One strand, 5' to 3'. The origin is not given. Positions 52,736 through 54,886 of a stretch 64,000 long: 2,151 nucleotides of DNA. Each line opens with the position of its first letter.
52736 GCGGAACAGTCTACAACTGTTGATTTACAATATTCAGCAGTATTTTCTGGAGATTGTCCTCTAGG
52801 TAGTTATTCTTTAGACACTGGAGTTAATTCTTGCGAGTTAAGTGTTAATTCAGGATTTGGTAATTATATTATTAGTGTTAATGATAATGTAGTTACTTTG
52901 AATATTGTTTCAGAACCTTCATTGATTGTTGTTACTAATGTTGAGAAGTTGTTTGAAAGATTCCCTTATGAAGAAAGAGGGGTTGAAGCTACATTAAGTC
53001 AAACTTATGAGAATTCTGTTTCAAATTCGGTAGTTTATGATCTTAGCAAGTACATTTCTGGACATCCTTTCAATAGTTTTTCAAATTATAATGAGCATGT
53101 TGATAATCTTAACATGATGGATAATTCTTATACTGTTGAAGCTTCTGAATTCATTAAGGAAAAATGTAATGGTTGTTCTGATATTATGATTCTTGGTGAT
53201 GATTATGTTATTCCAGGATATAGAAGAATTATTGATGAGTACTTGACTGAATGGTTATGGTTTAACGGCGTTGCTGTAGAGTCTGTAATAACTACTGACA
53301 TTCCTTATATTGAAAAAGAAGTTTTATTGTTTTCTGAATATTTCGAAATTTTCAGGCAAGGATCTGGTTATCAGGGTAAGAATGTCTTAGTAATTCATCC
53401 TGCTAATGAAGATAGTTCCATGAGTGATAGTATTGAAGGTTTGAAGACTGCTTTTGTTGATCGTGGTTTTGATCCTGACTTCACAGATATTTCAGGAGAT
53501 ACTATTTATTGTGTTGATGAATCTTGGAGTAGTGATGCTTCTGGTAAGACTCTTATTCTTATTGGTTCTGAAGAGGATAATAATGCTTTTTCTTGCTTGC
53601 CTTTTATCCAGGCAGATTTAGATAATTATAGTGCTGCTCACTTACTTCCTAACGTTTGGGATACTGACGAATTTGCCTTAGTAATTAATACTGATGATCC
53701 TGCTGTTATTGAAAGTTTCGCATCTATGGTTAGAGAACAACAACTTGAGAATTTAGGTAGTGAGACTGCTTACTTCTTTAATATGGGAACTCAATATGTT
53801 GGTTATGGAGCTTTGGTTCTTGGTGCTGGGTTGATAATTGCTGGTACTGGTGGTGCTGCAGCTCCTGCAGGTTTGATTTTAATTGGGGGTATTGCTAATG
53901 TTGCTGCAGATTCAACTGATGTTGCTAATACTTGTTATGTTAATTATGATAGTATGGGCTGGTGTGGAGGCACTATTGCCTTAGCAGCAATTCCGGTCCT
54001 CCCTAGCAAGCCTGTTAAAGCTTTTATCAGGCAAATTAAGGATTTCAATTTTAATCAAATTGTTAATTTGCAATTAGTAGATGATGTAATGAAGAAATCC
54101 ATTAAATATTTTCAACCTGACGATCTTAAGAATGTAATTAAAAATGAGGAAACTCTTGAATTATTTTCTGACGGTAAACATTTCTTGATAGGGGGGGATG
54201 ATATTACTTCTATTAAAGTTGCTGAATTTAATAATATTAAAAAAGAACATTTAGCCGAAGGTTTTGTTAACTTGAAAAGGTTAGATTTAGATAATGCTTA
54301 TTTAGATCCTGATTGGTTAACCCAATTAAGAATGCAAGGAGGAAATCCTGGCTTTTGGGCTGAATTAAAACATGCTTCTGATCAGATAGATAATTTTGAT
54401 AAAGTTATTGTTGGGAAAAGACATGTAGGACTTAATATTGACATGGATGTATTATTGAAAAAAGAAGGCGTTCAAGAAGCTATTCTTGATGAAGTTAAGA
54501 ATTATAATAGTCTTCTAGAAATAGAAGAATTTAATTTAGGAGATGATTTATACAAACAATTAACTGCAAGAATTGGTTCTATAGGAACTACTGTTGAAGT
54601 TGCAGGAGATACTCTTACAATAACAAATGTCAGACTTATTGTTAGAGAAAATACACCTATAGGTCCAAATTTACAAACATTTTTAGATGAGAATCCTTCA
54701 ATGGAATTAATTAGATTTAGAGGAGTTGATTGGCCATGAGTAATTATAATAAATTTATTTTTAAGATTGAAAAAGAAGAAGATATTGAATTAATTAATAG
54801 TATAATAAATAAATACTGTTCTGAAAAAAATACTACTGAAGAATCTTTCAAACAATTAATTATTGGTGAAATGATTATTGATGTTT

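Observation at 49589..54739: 1716-aa secreted Cys-rich protein with perfect 351-bp tandem coding repeats (50837-51700)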

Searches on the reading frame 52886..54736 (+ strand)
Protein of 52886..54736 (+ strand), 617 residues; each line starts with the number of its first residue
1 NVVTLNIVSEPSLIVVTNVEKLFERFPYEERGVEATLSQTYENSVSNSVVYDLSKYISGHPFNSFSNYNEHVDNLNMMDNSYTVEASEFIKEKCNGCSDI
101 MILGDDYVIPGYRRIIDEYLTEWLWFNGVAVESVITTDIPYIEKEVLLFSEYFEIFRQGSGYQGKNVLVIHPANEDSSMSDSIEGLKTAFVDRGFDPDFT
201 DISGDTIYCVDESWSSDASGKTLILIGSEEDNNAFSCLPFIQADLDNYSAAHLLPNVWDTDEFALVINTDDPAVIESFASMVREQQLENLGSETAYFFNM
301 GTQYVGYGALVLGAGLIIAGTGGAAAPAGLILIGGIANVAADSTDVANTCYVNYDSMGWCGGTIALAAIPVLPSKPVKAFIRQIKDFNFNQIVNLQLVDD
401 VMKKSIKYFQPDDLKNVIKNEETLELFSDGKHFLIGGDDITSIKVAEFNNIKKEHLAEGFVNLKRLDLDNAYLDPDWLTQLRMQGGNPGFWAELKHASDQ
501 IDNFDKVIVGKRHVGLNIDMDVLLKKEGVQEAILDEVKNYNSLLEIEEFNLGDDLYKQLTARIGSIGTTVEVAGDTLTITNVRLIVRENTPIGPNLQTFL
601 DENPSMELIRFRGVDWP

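Call 10: find_homologous_proteins(query=window:52886-54736:+, max_evalue=0.001)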
Query window:52886-54736:+ (617 aa): 1 proteins with E <= 0.001 among 8000 candidates.
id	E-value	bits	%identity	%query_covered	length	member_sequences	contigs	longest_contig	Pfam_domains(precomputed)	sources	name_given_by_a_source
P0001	0.0e+0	1399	100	100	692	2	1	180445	-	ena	-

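Call 12: find_encoding_contigs(protein=P0001, flank=10000, max_places=4)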
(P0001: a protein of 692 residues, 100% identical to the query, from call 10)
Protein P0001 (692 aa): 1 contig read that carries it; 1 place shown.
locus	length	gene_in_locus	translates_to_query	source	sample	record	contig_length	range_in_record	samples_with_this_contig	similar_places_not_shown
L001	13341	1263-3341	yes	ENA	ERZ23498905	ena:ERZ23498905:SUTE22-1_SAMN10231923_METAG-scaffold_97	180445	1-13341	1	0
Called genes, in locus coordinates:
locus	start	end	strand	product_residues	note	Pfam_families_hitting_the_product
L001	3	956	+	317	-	?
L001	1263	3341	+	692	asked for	-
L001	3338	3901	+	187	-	-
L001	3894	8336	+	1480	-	PF17803:Cadherin_4 (faint), PF17963:Big_9 (faint), PF18911:PKD_4 (faint), PF05345:He_PIG (faint)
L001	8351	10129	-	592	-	PF00664:ABC_membrane, PF00005:ABC_tran, PF02463:SMC_N (weak), PF13175:AAA_15 (weak)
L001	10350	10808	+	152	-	PF00578:AhpC-TSA, PF08534:Redoxin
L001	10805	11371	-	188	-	PF00081:Sod_Fe_N (faint), PF02777:Sod_Fe_C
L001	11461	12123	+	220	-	PF00121:TIM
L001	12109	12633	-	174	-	-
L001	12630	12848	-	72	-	-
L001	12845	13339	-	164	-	-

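Call 24: search_protein_representatives(protein=window:52886-54736:+)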
Query: 617 residues. Proteins with E-value up to 0.001 (for the whole library): 152; up to 1e-10: 126; up to 1e-30: 71. The best 150 are listed.
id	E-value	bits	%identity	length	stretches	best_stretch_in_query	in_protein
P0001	0.0e+00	1398.6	100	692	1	1-617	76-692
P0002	9.5e-119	414.1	41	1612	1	2-513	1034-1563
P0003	1.9e-114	399.9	42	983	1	4-490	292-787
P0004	3.3e-111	389.2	42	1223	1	6-436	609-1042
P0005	1.4e-109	383.8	44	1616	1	5-420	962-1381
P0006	1.4e-109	383.8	45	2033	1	2-402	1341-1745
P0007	1.3e-106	374.1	42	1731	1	7-450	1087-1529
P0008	7.5e-105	368.2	43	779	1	3-407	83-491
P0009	1.8e-104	367.0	43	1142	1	5-405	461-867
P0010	8.5e-104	364.7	44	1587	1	2-414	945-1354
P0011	8.6e-104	364.7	35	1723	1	4-602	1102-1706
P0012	1.0e-100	354.6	44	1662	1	4-405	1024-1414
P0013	7.9e-93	328.5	39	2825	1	7-434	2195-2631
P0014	4.5e-92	326.0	42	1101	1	4-387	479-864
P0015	1.1e-91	324.7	40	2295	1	4-436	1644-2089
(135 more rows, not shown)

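Call 26: predict_structure(protein=window:52886-54736:+)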
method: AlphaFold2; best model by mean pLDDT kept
length: 617 residues; sequences in the alignment: 1
mean_pLDDT: 32.0   pTM: 0.22
mean pLDDT of the five models: 32.0, 27.4, 26.2, 25.4, 24.9
residues with pLDDT >= 90: 0; 70-90: 0; 50-70: 1; < 50: 616
segments of 3 or more residues with pLDDT < 50: 1-600, 602-617
pLDDT, mean of each block of 10 residues (from residue 1): 32 34 35 31 32 32 25 25 28 32 29 37 37 28 27 30 30 33 40 36 31 31 30 30 38 38 39 45 40 36 25 28 26 25 25 25 27 29 27 26 29 29 29 30 30 32 31 36 38 37 29 26 32 34 29 32 31 31 38 46 43 38
secondary structure, 60 per line:
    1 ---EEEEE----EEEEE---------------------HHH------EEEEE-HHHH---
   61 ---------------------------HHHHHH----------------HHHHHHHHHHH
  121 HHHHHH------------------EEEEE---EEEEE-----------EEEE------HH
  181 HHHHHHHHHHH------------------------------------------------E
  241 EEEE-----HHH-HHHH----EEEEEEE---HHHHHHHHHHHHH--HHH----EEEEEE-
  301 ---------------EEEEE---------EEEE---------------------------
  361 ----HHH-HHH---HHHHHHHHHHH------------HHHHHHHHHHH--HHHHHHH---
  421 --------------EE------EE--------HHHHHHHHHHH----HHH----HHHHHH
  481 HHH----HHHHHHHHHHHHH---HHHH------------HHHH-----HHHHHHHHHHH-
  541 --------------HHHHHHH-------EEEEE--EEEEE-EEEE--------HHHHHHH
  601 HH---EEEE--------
elements in order: E4-8 E13-17 E48-52 H54-57 H88-93 H110-126 E145-149 E153-157 E169-172 H179-191 E240-244 H254-257 E262-268 H272-284 E294-299 E316-320 E330-333 H375-385 H398-408 H411-417 H453-463 H475-483 H488-500 H504-507 H520-523 H529-539 H555-561 E569-573 E576-580 E582-585 H594-602 E606-609

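Call 44: search_protein_families(library=pfam, alignment_id=A2, max_evalue=0.001)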
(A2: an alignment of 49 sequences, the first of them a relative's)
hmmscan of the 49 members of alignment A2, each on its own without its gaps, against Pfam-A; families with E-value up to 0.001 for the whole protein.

A. member 1, P0005 (1616 aa): 1 family
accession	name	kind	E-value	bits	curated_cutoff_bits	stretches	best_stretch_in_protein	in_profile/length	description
PF22596.2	Scabin-like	-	7.6e-05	23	27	1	1491-1596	31-129/130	Scabin-like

B. families by the number of members that match (of 49 scanned): 5 families
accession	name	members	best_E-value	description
PF11617.13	Cu-binding_MopE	5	1.3e-21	Putative metal-binding motif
PF00082.27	Peptidase_S8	2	7.2e-53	Subtilase family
PF22596.2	Scabin-like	2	1.1e-08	Scabin-like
PF07705.17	CARDB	1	1.1e-05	CARDB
PF00454.33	PI3_PI4_kinase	1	0.00052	Phosphatidylinositol 3- and 4-kinase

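Call 45: find_encoding_contigs(protein=P0011, flank=6000, max_places=3)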
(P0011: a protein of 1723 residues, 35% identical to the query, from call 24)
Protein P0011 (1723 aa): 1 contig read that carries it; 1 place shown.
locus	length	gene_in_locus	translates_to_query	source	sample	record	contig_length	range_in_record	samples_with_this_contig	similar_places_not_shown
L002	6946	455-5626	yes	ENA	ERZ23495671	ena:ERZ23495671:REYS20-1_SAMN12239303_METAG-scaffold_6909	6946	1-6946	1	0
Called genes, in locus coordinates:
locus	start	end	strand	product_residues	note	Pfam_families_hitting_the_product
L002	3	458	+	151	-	?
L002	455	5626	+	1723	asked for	-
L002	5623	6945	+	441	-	?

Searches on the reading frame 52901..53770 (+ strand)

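Call 8: search_protein_families(library=pfam, proteins=[window:52901-53770:+], max_evalue=10)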
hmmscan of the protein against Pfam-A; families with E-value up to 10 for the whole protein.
window:52901-53770:+ (290 aa): 1 family
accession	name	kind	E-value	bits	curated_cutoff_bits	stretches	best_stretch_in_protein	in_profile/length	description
PF15887.11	Peptidase_Mx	-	0.24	11.3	27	1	14-86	109-180/236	Putative zinc-binding metallo-peptidase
